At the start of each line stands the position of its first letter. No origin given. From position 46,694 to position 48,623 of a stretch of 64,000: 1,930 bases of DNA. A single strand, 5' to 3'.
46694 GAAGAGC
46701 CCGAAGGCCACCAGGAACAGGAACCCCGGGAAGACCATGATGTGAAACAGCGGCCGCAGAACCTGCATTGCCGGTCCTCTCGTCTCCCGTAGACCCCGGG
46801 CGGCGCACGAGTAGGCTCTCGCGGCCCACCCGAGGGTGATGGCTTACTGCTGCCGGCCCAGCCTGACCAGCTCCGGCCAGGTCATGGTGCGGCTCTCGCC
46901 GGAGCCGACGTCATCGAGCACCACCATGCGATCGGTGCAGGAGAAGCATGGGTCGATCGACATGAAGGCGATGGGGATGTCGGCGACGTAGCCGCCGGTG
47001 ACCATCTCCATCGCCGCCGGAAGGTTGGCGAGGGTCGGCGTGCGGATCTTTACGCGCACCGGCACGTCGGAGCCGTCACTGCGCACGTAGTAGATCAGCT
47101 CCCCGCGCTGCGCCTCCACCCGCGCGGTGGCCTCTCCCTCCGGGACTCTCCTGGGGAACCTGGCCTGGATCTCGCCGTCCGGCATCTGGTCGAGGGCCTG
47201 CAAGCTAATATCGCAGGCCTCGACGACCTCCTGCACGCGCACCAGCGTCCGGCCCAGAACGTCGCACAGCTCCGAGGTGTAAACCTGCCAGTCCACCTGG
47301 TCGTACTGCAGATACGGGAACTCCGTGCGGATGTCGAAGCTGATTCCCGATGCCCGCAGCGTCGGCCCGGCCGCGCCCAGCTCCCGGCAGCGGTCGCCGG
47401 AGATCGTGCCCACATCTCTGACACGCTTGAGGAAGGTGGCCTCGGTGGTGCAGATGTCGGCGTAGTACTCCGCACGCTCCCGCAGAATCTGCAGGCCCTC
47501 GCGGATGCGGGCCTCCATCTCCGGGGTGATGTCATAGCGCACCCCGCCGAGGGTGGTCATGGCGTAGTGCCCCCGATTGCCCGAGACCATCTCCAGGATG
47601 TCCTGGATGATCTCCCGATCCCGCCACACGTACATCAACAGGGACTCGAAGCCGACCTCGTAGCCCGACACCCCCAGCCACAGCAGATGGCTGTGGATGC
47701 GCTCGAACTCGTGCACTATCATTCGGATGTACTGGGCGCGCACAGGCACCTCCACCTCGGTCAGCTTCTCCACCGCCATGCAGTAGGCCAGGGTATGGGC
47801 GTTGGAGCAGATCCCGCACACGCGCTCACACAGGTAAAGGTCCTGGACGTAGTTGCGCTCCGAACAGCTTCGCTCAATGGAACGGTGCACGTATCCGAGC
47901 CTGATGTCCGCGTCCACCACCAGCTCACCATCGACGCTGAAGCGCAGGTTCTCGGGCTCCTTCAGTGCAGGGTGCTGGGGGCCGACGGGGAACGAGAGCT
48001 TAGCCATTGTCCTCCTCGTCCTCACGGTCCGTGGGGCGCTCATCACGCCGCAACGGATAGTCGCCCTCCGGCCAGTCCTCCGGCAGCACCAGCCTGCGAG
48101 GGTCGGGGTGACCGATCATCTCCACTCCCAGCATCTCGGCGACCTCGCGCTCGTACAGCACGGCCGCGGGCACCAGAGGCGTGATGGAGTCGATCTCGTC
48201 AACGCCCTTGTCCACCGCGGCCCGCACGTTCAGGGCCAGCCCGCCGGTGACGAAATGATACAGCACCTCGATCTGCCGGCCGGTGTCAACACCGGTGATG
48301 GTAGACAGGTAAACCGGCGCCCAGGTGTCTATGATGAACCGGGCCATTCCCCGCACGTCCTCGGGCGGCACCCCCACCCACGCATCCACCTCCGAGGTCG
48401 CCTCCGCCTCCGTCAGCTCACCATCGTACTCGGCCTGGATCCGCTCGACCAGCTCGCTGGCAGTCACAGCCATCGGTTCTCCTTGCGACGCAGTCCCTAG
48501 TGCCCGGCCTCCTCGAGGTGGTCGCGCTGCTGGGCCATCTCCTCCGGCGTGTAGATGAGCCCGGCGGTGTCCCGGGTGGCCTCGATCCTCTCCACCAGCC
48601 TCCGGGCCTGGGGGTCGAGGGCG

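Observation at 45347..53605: Eleven-gene complex-I-like operon lacking NuoEFG whose NuoD homologue keeps all four Ni-Fe cysteine ligands: a candidate Mrp-linked group-4 [NiFe]-hydrogenase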

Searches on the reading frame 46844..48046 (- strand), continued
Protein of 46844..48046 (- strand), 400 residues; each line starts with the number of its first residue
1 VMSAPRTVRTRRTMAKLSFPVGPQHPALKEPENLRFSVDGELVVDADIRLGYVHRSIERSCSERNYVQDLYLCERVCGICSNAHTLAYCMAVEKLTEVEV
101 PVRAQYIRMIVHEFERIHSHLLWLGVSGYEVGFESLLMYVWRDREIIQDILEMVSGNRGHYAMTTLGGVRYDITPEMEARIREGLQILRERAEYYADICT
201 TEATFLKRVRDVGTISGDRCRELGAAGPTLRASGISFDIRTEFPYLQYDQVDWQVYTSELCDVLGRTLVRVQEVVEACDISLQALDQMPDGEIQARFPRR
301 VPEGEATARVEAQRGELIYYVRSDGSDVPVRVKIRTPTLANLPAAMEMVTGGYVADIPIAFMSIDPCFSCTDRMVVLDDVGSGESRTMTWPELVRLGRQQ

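Call 14: find_encoding_contigs(protein=P0047, flank=10000, max_places=2)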
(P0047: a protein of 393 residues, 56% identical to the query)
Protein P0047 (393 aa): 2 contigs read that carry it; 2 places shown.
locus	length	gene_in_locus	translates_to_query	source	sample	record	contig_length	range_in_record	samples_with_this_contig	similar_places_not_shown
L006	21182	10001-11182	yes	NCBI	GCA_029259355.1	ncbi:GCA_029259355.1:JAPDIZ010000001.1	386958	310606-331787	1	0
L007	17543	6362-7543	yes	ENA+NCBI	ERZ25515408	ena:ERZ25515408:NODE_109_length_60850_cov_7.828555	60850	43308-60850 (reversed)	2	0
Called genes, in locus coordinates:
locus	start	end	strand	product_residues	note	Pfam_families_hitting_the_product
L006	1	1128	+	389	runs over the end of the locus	PF00557:Peptidase_M24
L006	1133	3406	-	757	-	PF01022:HTH_5 (weak), PF12840:HTH_20, PF24038:DUF7347, PF03477:ATP-cone (weak), PF13597:NRDD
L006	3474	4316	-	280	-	PF01656:CbiA, PF02374:ArsA_ATPase, PF06564:CBP_BcsQ (faint), PF10609:ParA (weak), PF13614:AAA_31, PF00142:Fer4_NifH (weak)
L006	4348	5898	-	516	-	PF00662:Proton_antipo_N, PF00361:Proton_antipo_M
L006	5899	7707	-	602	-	PF00662:Proton_antipo_N, PF00361:Proton_antipo_M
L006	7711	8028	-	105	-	PF00420:Oxidored_q2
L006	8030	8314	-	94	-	-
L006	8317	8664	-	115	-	PF13244:MbhD (weak), PF00499:Oxidored_q3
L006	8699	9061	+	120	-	PF00507:Oxidored_q4 (weak)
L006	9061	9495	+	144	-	PF01058:Oxidored_q6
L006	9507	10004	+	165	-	PF00329:Complex1_30kDa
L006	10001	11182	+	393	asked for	PF00374:NiFeSe_Hases, PF00346:Complex1_49kDa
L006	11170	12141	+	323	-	PF00146:NADHdh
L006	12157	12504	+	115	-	PF00037:Fer4, PF12797:Fer4_2 (weak), PF12837:Fer4_6 (weak), PF13237:Fer4_10, PF14697:Fer4_21, PF12838:Fer4_7, PF13187:Fer4_9, PF00037:Fer4, +2 more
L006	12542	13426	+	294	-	-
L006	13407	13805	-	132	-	-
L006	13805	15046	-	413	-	PF27218:MJ0043_C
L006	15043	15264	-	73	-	-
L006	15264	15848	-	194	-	PF13367:PrsW-protease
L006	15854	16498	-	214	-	PF01812:5-FTHF_cyc-lig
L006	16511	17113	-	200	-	-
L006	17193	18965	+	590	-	PF07969:Amidohydro_3 (faint), PF01979:Amidohydro_1, PF13382:Adenine_deam_C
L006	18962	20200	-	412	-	PF01676:Metalloenzyme, PF10143:PhosphMutase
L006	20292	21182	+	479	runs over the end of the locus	PF00587:tRNA-synt_2b, PF03129:HGTP_anticodon, PF09180:ProRS-C_1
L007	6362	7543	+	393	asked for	PF00374:NiFeSe_Hases, PF00346:Complex1_49kDa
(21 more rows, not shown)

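Call 26: find_related_loci(query=A1, collection=genome_contigs, flank=10000)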
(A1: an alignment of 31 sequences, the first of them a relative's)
Query A1 (387 aa) in genome_contigs; peptide patterns used: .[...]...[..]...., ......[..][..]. (x = any residue, [..] = any of these).
600 stretches matched a pattern (row limit reached: there are more); 594 encode a relative of the query (tblastn E <= 1e-3); the best 80 are kept; 80 distinct loci.
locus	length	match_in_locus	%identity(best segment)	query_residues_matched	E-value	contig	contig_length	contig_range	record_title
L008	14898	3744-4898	74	1-385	0e+0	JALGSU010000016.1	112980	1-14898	MAG: Candidatus Zipacnadia bacterium isolate AB_3033_Bin_184 AB_3033_Bin_184_scaffold_1404, whole genome shotgun sequenc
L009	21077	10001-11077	60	1-359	2e-151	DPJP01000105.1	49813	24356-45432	MAG TPA_asm: Armatimonadetes bacterium isolate UBA11051 contig_1939, whole genome shotgun sequence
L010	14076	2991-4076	56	4-365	4e-141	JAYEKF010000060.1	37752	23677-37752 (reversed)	MAG: Thermoproteota archaeon isolate MAG144 MAG144_60, whole genome shotgun sequence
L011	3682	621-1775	53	1-384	1e-145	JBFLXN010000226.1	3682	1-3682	MAG: Candidatus Edwardsbacteria bacterium isolate MAG059 MAG059_226, whole genome shotgun sequence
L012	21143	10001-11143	52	4-384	3e-143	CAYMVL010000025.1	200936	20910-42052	MAG TPA_asm: uncultured Dehalococcoidales bacterium isolate SRP067234_co1_282 genome assembly, contig: k99_959668, whole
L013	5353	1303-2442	54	6-384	3e-140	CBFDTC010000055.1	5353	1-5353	MAG TPA_asm: Candidatus Bathyarchaeota archaeon isolate SRR6823440_binner13_Refined_89 genome assembly, contig: ERZ65034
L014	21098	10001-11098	54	1-366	2e-138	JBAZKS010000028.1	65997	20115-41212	MAG: Elusimicrobiota bacterium isolate SO_2017_LW4_15 scaffold_1163_c1_LW137-91_2017, whole genome shotgun sequence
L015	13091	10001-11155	52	1-384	3e-138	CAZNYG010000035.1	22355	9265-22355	MAG TPA_asm: uncultured Elusimicrobiales bacterium isolate SRP263991_co7_858 genome assembly, contig: NODE_3621_length_2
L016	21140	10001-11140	51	1-380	4e-138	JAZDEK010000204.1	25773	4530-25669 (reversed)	MAG: Pseudomonadota bacterium isolate MEGAHIT-group-0.147 k141_14706502, whole genome shotgun sequence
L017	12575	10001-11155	50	3-387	1e-137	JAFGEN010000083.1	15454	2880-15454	MAG: Candidatus Aminicenantes bacterium isolate Zod_Metabat.1233 k87_1340794, whole genome shotgun sequence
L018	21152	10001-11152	52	1-384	4e-137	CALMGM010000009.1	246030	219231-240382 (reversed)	MAG TPA_asm: uncultured bacterium isolate SRR6284162_bin.43_CONCOCT_v1.1_MAG genome assembly, contig: ERZ795126.15, whol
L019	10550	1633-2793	53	1-386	3e-137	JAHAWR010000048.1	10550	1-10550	MAG: Candidatus Jordarchaeia archaeon isolate QC4 QC4_scaffold_4838_curated, whole genome shotgun sequence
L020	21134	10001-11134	52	1-380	7e-137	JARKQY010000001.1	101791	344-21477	MAG: Bacillota bacterium isolate Reactor_metabat.58 k141_267328, whole genome shotgun sequence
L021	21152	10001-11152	54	2-384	2e-136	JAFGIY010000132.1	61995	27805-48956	MAG: Acidobacteria bacterium isolate Zod_Metabat.240 k87_6130179, whole genome shotgun sequence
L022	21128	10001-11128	52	3-384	1e-135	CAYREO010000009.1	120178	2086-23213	MAG TPA_asm: uncultured Eubacteriales bacterium isolate binchicken_co7_212 genome assembly, contig: NODE_264_length_1201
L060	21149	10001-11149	48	1-384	3e-129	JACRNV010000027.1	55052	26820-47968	MAG: Methanobacteriota archaeon isolate NC_groundwater_1944_Pr3_S-0.2um_58_6 scaffold_74135, whole genome shotgun sequen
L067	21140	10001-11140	49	3-384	4e-128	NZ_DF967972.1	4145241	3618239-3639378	Longilinea arvoryzae strain KOME-1, whole genome shotgun sequence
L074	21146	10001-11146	48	2-384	1e-127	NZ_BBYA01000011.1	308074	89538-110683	Leptolinea tardivitalis strain YMTK-2, whole genome shotgun sequence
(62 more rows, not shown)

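Call 50: list_cluster_members(proteins=[P0001, P0002, P0004, P0011, P0021, P0029, P0033, P0040, P0043, P0078])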
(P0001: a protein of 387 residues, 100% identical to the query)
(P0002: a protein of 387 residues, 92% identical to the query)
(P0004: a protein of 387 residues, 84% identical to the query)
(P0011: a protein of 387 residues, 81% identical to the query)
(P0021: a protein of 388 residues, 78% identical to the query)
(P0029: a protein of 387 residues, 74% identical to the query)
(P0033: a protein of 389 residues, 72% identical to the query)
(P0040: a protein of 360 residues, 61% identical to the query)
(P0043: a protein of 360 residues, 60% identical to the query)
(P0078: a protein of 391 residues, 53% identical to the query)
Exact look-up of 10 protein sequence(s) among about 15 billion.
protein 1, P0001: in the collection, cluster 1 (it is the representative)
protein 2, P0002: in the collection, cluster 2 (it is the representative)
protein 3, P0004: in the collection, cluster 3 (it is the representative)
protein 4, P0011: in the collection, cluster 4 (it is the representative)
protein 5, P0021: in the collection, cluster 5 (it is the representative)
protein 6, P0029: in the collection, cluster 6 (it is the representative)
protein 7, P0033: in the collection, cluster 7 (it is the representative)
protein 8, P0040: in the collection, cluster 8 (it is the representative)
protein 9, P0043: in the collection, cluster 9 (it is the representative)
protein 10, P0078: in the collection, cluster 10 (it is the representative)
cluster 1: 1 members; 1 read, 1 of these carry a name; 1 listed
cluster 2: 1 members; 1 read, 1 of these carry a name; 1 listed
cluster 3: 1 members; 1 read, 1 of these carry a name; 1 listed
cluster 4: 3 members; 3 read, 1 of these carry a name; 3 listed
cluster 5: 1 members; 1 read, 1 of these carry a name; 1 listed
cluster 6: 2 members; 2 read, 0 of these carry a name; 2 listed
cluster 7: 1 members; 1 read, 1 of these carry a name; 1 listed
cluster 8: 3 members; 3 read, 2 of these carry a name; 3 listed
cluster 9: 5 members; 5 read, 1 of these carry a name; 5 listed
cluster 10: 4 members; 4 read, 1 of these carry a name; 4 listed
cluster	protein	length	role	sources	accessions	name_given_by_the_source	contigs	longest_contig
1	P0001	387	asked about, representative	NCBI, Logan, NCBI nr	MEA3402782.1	MAG: nickel-dependent hydrogenase large subunit [Armatimonadota bacterium] | nickel-dependent hydrogenase large subunit [Armatimonadota bacterium]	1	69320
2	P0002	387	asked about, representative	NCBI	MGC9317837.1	MAG: nickel-dependent hydrogenase large subunit [Armatimonadota bacterium]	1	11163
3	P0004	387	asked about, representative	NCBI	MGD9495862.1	MAG: nickel-dependent hydrogenase large subunit [Armatimonadota bacterium]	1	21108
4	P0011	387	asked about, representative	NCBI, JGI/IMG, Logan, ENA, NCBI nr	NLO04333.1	MAG: NADH dehydrogenase subunit [candidate division WS1 bacterium] | NADH-quinone oxidoreductase subunit D | NADH dehydrogenase subunit [candidate division WS1 bacterium]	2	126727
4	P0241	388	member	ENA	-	-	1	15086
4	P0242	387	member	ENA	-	-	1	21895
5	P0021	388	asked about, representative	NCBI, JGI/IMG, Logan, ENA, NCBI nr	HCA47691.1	MAG TPA: NADH dehydrogenase subunit [Armatimonadetes bacterium] | NADH dehydrogenase subunit [Armatimonadota bacterium]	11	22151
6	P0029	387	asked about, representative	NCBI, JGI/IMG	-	-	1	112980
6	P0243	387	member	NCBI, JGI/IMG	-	-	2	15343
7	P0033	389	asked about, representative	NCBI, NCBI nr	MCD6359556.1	MAG: nickel-dependent hydrogenase large subunit [Armatimonadetes bacterium] | nickel-dependent hydrogenase large subunit [Armatimonadota bacterium]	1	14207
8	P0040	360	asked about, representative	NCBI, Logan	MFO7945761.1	MAG: nickel-dependent hydrogenase large subunit [Armatimonadota bacterium]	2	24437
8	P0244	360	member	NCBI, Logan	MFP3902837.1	MAG: nickel-dependent hydrogenase large subunit [Armatimonadota bacterium]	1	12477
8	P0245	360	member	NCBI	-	-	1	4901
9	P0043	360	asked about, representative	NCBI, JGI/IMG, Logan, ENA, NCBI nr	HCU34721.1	MAG TPA: NADH dehydrogenase subunit [Armatimonadetes bacterium] | NADH-quinone oxidoreductase subunit D | NADH dehydrogenase subunit [Armatimonadota bacterium]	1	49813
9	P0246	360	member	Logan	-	-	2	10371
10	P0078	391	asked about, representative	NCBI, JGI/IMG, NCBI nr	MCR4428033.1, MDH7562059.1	MAG: nickel-dependent hydrogenase large subunit [Caldiserica bacterium] | NADH-quinone oxidoreductase subunit D | nickel-dependent hydrogenase large subunit [Caldisericota bacterium]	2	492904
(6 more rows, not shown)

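Call 60: search_protein_families(library=pfam, proteins=[L067:12452-12979:+, L074:12421-12984:+, L060:12490-12987:+, L012:11529-12065:+, L006:8699-9061:+, L002:8605-8931:+, L002:4699-4923:+, L006:8030-8314:-, L004:7436-8515:+], max_evalue=0.1)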
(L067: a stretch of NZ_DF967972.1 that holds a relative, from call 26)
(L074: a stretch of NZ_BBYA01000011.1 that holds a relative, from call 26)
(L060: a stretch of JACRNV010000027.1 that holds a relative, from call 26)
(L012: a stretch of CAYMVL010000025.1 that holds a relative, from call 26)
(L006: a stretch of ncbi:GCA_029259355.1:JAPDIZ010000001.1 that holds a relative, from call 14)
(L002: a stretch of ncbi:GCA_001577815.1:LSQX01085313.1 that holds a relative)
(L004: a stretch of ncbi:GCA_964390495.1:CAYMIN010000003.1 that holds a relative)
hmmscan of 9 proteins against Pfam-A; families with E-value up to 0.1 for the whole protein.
L067:12452-12979:+ (175 aa): 1 family
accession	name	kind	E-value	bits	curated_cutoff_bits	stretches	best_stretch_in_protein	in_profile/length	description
PF01750.23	HycI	-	4.8e-12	46.3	23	1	49-170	1-127/130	Hydrogenase maturation protease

L074:12421-12984:+ (187 aa): 1 family
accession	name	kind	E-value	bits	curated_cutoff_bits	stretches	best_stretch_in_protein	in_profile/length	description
PF01750.23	HycI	-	1.2e-06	28.8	23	1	54-170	3-124/130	Hydrogenase maturation protease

L060:12490-12987:+ (165 aa): 2 families
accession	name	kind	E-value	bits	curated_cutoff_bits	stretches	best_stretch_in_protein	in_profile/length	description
PF01750.23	HycI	-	2.6e-14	53.6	23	1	44-163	7-129/130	Hydrogenase maturation protease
PF09180.16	ProRS-C_1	-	0.065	13.8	31.5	1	106-157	12-64/71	Prolyl-tRNA synthetase, C-terminal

L012:11529-12065:+ (178 aa): 1 family
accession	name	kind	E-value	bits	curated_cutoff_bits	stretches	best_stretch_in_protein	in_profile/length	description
PF01750.23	HycI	-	6.9e-19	68.4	23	1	48-167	4-128/130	Hydrogenase maturation protease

L006:8699-9061:+ (120 aa): 2 families
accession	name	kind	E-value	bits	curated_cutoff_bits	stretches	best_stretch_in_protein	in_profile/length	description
PF00507.24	Oxidored_q4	-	2.7e-06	27.9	23.3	1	31-84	10-64/99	NADH-ubiquinone/plastoquinone oxidoreductase, chain 3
PF17431.7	YpmT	-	0.036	14.5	25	1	70-112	5-46/60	Uncharacterized YmpT-like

L002:8605-8931:+ (108 aa): 2 families
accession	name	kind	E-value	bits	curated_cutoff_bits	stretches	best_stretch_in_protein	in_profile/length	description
PF00507.24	Oxidored_q4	-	0.0015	19.1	23.3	1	25-83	5-63/99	NADH-ubiquinone/plastoquinone oxidoreductase, chain 3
PF17628.7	IncD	-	0.035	14.3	27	0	4-47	54-96/141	Inclusion membrane protein D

L002:4699-4923:+ (74 aa): 0 families

L006:8030-8314:- (94 aa): 0 families

L004:7436-8515:+ (359 aa): 2 families
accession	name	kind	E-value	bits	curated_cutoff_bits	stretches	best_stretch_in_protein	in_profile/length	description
PF00346.24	Complex1_49kDa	-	7.8e-72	242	24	2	117-274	2-163/271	Respiratory-chain NADH dehydrogenase, 49 Kd subunit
PF00374.24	NiFeSe_Hases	-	6.4e-07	29.1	25.8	1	41-114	1-74/508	Nickel-dependent hydrogenase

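Call 87: predict_structure(alignment_id=A1)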
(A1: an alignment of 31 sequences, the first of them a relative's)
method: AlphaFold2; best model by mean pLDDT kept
length: 387 residues; sequences in the alignment: 31
mean_pLDDT: 85.1   pTM: 0.84
mean pLDDT of the five models: 85.1, 84.6, 82.8, 81.4, 77.7
residues with pLDDT >= 90: 218; 70-90: 108; 50-70: 36; < 50: 25
segments of 3 or more residues with pLDDT < 50: 10-17, 356-364, 377-381
pLDDT, mean of each block of 10 residues (from residue 1): 64 47 82 70 81 93 84 97 97 97 93 82 90 95 86 96 97 97 92 89 89 91 92 96 95 94 98 97 96 95 92 95 80 86 79 50 54 52 47
secondary structure, 60 per line:
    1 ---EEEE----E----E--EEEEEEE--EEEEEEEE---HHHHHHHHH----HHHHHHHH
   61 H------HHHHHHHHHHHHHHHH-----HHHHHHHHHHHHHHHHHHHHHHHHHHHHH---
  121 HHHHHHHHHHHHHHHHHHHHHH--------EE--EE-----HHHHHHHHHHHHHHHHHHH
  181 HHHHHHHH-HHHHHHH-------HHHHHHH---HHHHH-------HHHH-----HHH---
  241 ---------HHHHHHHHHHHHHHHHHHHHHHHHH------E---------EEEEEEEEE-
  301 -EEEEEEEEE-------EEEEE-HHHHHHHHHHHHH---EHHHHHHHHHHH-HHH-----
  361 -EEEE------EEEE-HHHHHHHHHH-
elements in order: E4-7 E20-26 E29-36 H40-48 H53-61 H68-83 H89-117 H121-142 H162-188 H190-196 H204-210 H214-218 H226-229 H250-274 E291-299 E302-310 E318-322 H324-336 H341-351 E362-365 E372-375 H377-386

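Call 89: fold_search(model_id=the predicted structure, library=pdb)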
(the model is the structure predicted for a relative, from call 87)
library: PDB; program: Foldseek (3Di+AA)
matches with E <= 10: 583; with E <= 0.001: 223
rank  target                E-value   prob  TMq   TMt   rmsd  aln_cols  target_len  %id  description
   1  7z0s_E                1.1e-27  1.00  0.87  0.64   3.0       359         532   35  Structure of the Escherichia coli formate hydrogenlyase complex (anaerobic preparation, without formate dehydrogenase  (released 2022-09-28)
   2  8bpx_D                1.3e-26  1.00  0.84  0.85   3.2       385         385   31  Cryo-EM structure of the Arabidopsis thaliana I+III2 supercomplex (Complete composition) (released 2023-01-25)
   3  8esz_S2               1.8e-26  1.00  0.83  0.75   3.2       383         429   31  Structure of mitochondrial complex I from Drosophila melanogaster, Helix-locked state (released 2023-03-29)
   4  8e9g_D                2.6e-26  1.00  0.81  0.78   3.8       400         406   30  Mycobacterial respiratory complex I with both quinone positions modelled (released 2022-10-12)
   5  8ba0_D                3.2e-26  1.00  0.84  0.76   3.4       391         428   30  Drosophila melanogaster complex I in the Twisted state (Dm2) (released 2023-01-18)
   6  8ud1_1D               4.3e-26  1.00  0.85  0.77   3.4       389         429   30  High resolution in-situ structure of complex I in respiratory supercomplex (composite) (released 2024-06-19)
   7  8e9h_D                4.7e-26  1.00  0.81  0.78   3.5       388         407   30  Mycobacterial respiratory complex I, fully-inserted quinone (released 2022-10-12)
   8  6cfw_L                5.4e-26  1.00  0.84  0.87   3.3       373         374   43  cryoEM structure of a respiratory membrane-bound hydrogenase (released 2018-05-23)
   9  8b9z_D                6.0e-26  1.00  0.85  0.77   3.4       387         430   31  Drosophila melanogaster complex I in the Active state (Dm1) (released 2023-01-18)
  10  7o6y_C                7.3e-26  1.00  0.84  0.79   3.5       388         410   30  Cryo-EM structure of respiratory complex I under turnover (released 2021-11-10)
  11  7zmg_C                8.4e-26  1.00  0.85  0.77   3.4       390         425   30  CryoEM structure of mitochondrial complex I from Chaetomium thermophilum (state 1) (released 2022-11-30)
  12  7arc_D                8.8e-26  1.00  0.84  0.83   3.1       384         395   30  Cryo-EM structure of Polytomella Complex-I (peripheral arm) (released 2021-12-08)
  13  7aqr_D                1.0e-25  1.00  0.84  0.84   3.4       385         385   31  Cryo-EM structure of Arabidopsis thaliana Complex-I (peripheral arm) (released 2021-12-08)
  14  8zso_S2               1.5e-25  1.00  0.85  0.78   3.3       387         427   29  Respirasome close state 2 in presence of metformin (SC-MetC2) (released 2025-11-19)
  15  8qby_D                1.7e-25  1.00  0.86  0.81   3.2       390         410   29  Respiratory complex I from Paracoccus denitrificans in MSP2N2 nanodiscs (released 2024-09-11)
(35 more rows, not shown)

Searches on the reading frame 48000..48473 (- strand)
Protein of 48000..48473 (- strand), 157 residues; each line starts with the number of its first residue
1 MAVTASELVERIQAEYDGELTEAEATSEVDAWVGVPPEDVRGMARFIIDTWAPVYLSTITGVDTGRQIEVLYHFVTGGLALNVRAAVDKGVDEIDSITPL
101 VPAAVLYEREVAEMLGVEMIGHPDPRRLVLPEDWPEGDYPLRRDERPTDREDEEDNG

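Call 3: search_protein_families(library=pfam, proteins=[window:48000-48473:-], max_evalue=0.01)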
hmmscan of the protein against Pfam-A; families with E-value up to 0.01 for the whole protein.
window:48000-48473:- (157 aa): 1 family
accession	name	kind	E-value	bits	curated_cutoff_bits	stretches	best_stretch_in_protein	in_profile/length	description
PF00329.25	Complex1_30kDa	-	4.5e-27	95.5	22.5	1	34-149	2-122/124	Respiratory-chain NADH dehydrogenase, 30 Kd subunit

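Call 4: search_protein_families(library=ncbifam, proteins=[window:48000-48473:-], max_evalue=0.01)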
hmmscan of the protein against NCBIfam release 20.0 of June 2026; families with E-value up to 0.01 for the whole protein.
window:48000-48473:- (157 aa): 16 families
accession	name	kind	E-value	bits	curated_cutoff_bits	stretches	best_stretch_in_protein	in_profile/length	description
NF040611.1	F420_dehyd_FpoC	exception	1.3e-18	67.4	220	1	5-145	3-146/158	F420H2 dehydrogenase subunit FpoC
TIGR01961.1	NuoC_fam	subfamily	3.8e-17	62.9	122.45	1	54-144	25-117/122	NADH (or F420H2) dehydrogenase, subunit C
NF004735.0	PRK06074.2-2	equivalog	4.2e-16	59.3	176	1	5-145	3-146/158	NADH-quinone oxidoreductase subunit C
NF005832.0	PRK07735.1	equivalog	1.2e-14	54.4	431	1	55-151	333-429/430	NADH-quinone oxidoreductase subunit C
NF009808.0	PRK13292.1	equivalog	1.4e-14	53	1156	1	3-145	222-373/791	NADH-quinone oxidoreductase subunit B/C/D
NF004737.0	PRK06074.2-4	equivalog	2.7e-14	53.3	144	1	55-145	36-124/150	NADH-quinone oxidoreductase subunit C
NF006304.0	PRK08491.1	equivalog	8.2e-11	42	228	1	57-143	87-172/263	NADH-quinone oxidoreductase subunit C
NF004733.0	PRK06074.1-5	equivalog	9.4e-11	41.7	225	1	6-144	7-148/203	NADH-quinone oxidoreductase subunit C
NF009141.0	PRK12494.1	equivalog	5.5e-10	39.4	175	1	55-144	67-162/175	NAD(P)H-quinone oxidoreductase subunit J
NF008728.0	PRK11742.1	equivalog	8.8e-10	37.6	840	1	68-146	95-173/598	NADH-quinone oxidoreductase subunit C/D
NF004734.0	PRK06074.2-1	equivalog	1.5e-09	38.1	169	1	56-143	53-147/164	NADH-quinone oxidoreductase subunit C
NF005856.0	PRK07785.1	equivalog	6.4e-09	36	224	1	63-144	140-221/246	NADH-quinone oxidoreductase subunit C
NF004731.0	PRK06074.1-3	equivalog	6e-06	26.2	303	1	66-144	67-144/207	NADH-quinone oxidoreductase subunit C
NF004730.0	PRK06074.1-1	equivalog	0.00013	21.9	193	1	79-130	91-143/200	NADH-quinone oxidoreductase subunit C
NF004732.0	PRK06074.1-4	equivalog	0.00067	19.4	376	1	81-144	132-194/250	NADH-quinone oxidoreductase subunit C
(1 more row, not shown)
